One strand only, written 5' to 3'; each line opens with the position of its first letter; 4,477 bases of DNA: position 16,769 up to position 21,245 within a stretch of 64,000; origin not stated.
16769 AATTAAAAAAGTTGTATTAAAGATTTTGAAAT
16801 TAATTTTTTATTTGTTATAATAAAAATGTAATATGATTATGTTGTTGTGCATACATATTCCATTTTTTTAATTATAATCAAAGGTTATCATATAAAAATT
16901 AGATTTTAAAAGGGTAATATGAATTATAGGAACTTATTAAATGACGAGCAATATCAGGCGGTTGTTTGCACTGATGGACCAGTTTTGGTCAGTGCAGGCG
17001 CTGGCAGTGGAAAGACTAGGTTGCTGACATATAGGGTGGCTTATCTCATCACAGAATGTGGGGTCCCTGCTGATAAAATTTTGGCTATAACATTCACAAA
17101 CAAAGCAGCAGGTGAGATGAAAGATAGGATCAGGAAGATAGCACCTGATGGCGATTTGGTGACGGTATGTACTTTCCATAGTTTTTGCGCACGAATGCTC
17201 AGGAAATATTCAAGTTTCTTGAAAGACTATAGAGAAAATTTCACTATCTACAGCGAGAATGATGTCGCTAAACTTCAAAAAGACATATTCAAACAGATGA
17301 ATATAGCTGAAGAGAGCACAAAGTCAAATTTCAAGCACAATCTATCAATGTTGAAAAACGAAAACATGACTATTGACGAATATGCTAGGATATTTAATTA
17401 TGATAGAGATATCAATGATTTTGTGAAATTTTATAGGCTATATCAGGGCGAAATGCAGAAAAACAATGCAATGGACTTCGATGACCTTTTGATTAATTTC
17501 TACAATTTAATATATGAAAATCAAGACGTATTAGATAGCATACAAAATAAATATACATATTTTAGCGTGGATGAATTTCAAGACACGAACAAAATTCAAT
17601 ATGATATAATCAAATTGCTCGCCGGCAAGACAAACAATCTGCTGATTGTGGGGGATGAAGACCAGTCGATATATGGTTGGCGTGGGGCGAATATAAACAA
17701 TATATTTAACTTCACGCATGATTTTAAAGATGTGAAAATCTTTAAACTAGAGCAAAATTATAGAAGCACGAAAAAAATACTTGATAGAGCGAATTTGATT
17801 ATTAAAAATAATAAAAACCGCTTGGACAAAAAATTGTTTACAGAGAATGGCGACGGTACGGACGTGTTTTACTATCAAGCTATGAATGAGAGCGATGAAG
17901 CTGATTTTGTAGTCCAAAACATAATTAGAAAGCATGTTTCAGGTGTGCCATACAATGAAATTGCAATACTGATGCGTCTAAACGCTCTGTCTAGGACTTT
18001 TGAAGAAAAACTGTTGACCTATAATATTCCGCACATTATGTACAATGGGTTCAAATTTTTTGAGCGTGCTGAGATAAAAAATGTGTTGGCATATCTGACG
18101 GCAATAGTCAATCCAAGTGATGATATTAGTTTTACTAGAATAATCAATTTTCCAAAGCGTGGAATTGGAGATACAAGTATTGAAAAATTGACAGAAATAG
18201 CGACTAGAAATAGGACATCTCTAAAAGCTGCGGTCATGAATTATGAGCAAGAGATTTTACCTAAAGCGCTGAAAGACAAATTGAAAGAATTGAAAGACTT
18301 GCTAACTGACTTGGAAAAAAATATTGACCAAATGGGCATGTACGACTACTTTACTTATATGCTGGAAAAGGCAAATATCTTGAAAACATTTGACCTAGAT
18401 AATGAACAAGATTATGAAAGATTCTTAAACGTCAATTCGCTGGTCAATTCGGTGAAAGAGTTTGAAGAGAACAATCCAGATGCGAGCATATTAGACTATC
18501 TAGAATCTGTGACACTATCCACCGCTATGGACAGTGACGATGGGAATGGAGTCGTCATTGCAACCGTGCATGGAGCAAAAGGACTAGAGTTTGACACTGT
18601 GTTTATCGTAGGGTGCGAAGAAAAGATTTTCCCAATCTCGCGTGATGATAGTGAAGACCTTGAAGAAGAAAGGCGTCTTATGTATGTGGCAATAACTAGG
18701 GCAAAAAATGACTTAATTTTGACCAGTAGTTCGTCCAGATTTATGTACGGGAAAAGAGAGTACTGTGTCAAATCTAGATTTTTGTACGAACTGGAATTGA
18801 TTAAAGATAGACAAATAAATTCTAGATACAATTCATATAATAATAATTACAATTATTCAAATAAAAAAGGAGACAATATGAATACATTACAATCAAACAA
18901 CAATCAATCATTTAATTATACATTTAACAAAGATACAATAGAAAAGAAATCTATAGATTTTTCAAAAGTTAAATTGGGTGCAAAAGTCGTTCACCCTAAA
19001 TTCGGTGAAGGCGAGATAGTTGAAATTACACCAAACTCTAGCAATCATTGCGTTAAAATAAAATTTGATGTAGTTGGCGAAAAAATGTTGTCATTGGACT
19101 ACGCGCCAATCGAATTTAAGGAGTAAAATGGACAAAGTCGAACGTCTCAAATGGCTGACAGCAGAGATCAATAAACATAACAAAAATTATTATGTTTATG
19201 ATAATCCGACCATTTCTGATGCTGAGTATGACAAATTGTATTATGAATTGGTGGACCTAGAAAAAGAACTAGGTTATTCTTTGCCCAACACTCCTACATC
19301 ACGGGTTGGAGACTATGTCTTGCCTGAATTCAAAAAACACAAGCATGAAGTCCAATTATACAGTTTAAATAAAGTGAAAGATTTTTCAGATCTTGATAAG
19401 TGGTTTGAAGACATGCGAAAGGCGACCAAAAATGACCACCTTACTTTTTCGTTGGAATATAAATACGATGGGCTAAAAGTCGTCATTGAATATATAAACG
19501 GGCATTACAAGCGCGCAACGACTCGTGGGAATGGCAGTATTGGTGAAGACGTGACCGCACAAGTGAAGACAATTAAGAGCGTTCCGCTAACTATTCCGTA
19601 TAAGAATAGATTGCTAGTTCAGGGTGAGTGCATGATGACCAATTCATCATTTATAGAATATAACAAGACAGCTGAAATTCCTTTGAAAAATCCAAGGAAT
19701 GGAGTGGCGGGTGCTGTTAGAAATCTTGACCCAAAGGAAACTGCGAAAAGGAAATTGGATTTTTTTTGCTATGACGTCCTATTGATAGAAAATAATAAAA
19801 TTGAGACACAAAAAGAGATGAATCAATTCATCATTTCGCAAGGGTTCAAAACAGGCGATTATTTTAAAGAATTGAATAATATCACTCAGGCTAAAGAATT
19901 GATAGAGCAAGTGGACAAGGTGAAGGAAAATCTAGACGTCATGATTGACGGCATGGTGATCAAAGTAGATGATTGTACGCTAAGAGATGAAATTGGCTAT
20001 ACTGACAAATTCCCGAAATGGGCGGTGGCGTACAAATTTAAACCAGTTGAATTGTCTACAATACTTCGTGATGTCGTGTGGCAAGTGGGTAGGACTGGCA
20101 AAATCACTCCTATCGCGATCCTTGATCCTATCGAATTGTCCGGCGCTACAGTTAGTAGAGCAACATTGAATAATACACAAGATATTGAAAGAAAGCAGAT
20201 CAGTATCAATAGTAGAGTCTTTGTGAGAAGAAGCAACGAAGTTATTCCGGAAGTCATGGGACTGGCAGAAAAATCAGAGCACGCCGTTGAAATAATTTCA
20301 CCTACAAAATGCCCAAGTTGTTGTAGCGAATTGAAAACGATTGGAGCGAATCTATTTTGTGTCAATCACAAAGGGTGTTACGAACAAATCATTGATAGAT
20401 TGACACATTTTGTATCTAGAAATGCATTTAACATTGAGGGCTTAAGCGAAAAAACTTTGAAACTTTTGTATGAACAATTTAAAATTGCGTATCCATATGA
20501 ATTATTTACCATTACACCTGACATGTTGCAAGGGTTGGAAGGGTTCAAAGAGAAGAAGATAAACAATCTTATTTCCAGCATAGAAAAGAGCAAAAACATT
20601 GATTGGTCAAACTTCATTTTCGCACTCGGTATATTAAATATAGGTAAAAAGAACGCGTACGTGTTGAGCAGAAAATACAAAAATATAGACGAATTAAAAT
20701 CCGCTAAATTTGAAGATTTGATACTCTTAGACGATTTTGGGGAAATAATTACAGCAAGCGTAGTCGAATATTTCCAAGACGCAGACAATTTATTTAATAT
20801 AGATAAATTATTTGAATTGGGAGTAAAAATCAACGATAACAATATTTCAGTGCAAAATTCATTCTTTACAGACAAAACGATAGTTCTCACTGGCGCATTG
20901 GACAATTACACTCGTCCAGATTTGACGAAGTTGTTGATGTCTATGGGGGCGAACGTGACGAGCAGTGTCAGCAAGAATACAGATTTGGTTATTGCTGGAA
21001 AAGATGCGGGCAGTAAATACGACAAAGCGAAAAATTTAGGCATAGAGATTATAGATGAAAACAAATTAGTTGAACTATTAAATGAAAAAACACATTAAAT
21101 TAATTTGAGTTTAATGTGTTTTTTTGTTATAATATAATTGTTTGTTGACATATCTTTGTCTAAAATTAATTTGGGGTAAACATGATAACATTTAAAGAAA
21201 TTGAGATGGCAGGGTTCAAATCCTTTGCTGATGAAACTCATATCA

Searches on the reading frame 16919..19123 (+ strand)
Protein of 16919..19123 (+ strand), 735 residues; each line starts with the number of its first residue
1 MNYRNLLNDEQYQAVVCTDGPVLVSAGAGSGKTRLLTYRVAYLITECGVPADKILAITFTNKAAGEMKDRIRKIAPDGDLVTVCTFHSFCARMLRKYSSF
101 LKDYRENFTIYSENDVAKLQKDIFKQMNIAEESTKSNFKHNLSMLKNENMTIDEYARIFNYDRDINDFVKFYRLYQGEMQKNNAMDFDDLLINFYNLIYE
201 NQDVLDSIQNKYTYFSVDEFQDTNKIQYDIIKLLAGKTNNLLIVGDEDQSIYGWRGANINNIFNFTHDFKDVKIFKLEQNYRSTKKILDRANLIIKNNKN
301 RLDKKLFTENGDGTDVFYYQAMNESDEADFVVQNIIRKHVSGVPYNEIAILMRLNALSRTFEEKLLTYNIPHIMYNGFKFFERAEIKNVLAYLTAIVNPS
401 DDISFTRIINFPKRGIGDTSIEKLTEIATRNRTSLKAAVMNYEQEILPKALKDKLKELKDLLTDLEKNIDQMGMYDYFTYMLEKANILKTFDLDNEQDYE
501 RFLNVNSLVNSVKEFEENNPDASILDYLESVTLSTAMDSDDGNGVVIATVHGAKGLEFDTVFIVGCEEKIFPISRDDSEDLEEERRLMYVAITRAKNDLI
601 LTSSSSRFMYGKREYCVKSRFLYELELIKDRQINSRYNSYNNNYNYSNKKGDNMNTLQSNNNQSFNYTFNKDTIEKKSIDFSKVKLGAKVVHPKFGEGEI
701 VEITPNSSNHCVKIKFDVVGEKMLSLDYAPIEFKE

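Call 9: search_protein_families(library=pfam, proteins=[window:16919-19123:+], max_evalue=0.001)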
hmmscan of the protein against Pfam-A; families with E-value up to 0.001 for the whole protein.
window:16919-19123:+ (735 aa): 8 families
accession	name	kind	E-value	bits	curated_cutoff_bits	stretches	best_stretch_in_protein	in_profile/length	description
PF00580.27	UvrD-helicase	-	1.6e-87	294.1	23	1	7-270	1-271/271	UvrD/REP helicase N-terminal domain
PF13361.12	UvrD_C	-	1.8e-76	258.3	25.6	1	276-605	2-349/350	UvrD-like helicase C-terminal domain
PF13245.12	AAA_19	-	3.7e-23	82.6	25.1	1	12-253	2-132/134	AAA domain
PF13538.12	UvrD_C_2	-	2.3e-10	40.6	27.4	1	545-601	2-51/52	UvrD-like helicase C-terminal domain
PF21196.3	PcrA_UvrD_tudor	-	8.8e-08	32.3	23.9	1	687-732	2-47/48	PcrA/UvrD tudor domain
PF01443.25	Viral_helicase1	-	2.5e-07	31.2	21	1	533-601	171-226/228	Viral superfamily 1 RNA helicase core domain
PF13604.12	AAA_30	-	5.1e-05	23.5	27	0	7-70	2-65/191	AAA domain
PF13087.12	AAA_12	-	0.00016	21.8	27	1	533-604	125-193/195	AAA domain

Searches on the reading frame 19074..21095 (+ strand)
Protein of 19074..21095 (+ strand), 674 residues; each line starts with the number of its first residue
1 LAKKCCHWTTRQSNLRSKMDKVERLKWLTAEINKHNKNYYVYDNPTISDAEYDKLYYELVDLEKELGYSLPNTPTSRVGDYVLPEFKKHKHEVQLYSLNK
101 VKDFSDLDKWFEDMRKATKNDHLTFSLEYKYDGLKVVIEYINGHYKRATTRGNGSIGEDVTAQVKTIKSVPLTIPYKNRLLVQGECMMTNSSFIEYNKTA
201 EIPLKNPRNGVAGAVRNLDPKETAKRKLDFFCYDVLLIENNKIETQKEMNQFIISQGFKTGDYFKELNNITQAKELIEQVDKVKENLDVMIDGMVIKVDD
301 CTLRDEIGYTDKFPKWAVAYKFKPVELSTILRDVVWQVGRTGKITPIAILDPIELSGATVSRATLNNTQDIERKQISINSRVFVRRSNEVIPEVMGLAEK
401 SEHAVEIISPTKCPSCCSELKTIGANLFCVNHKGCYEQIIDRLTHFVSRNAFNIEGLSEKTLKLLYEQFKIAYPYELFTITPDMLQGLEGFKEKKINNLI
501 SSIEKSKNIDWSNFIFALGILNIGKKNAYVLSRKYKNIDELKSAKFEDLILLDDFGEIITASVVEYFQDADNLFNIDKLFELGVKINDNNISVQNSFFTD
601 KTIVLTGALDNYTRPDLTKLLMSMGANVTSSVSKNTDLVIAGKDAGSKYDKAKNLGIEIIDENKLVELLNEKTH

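Call 9: search_protein_families(library=pfam, proteins=[window:19074-21095:+], max_evalue=0.001)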
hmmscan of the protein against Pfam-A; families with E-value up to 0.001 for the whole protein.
window:19074-21095:+ (674 aa): 9 families
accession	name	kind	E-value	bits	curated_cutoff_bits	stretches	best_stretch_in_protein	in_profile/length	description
PF01653.23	DNA_ligase_aden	-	2.5e-70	237.3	27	1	85-324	3-252/253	NAD-dependent DNA ligase adenylation domain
PF03120.22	DNA_ligase_OB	-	2.2e-27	95.1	32.9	1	329-402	2-75/79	NAD-dependent DNA ligase OB-fold domain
PF00533.33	BRCT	-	3.5e-17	62.8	21.3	1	596-668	4-77/78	BRCA1 C Terminus (BRCT) domain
PF12826.13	HHH_2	-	9.5e-16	58.2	27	1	514-572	2-60/64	Helix-hairpin-helix motif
PF12738.14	PTCB-BRCT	-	5.4e-08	33.2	22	1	603-660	3-59/63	twin BRCT domain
PF22745.1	Nlig-Ia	-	1.5e-06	29.2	27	1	22-66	3-47/92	DNA ligase-like, N-terminal NAD+-binding domain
PF01068.26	DNA_ligase_A_M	-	8.9e-06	25.9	26.2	1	112-301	8-189/204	ATP dependent DNA ligase domain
PF09414.15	RNA_ligase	-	0.0003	21.4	27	1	127-300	5-159/171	RNA ligase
PF14520.12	HHH_5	-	0.00037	21.3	27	0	453-504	6-56/57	Helix-hairpin-helix domain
